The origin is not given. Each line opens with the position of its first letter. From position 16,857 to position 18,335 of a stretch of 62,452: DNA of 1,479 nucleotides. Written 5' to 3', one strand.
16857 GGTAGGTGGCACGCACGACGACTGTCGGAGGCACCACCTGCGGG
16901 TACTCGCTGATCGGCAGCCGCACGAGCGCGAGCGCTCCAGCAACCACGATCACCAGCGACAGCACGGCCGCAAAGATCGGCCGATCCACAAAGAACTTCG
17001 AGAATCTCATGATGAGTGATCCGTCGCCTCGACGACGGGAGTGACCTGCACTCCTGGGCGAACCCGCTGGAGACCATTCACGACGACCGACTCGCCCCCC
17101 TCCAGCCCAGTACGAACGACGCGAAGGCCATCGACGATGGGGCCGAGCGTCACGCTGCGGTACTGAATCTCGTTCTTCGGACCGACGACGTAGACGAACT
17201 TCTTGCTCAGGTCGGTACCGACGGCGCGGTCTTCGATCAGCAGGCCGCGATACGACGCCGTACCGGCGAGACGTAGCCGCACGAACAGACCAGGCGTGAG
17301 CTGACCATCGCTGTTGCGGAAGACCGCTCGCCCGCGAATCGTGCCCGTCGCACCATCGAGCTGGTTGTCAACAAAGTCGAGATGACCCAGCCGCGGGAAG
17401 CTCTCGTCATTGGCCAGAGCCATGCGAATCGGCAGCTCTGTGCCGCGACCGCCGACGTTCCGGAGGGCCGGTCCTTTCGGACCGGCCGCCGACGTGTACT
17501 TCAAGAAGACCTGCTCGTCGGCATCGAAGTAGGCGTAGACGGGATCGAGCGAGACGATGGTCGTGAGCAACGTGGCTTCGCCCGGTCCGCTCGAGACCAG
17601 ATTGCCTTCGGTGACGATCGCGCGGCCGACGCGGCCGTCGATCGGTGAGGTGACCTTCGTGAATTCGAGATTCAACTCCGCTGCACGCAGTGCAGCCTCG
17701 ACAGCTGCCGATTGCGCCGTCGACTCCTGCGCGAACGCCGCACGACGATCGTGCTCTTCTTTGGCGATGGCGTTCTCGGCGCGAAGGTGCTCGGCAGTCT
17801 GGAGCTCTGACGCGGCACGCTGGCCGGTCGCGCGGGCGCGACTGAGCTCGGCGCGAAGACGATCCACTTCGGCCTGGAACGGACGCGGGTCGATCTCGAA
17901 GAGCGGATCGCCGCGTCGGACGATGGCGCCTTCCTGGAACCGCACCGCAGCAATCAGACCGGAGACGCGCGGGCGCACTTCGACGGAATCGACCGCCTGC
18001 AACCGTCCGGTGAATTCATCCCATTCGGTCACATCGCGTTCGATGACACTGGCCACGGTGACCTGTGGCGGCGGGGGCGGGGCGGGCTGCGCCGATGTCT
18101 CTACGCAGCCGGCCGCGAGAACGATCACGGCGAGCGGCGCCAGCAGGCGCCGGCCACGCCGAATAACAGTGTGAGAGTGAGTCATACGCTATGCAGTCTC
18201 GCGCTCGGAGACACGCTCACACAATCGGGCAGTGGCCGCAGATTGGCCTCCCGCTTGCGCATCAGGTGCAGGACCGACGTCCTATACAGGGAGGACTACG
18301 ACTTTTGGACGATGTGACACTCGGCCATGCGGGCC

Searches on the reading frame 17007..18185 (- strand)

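Call 43: search_protein_families(library=pfam, proteins=[window:17007-18185:-], max_evalue=0.001)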
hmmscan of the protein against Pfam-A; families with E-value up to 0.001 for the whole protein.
window:17007-18185:- (392 aa): 3 families
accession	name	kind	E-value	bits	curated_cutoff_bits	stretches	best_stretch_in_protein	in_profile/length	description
PF16576.10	HlyD_D23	-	2.4e-12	47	30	2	68-225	20-154/214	Barrel-sandwich domain of CusB or HlyD membrane-fusion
PF13533.13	Biotin_lipoyl_2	-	3.5e-08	33.5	29.8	1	68-99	1-32/32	Biotin-lipoyl like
PF13437.12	HlyD_3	-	5.3e-08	34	22.2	1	70-129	2-62/106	HlyD family secretion protein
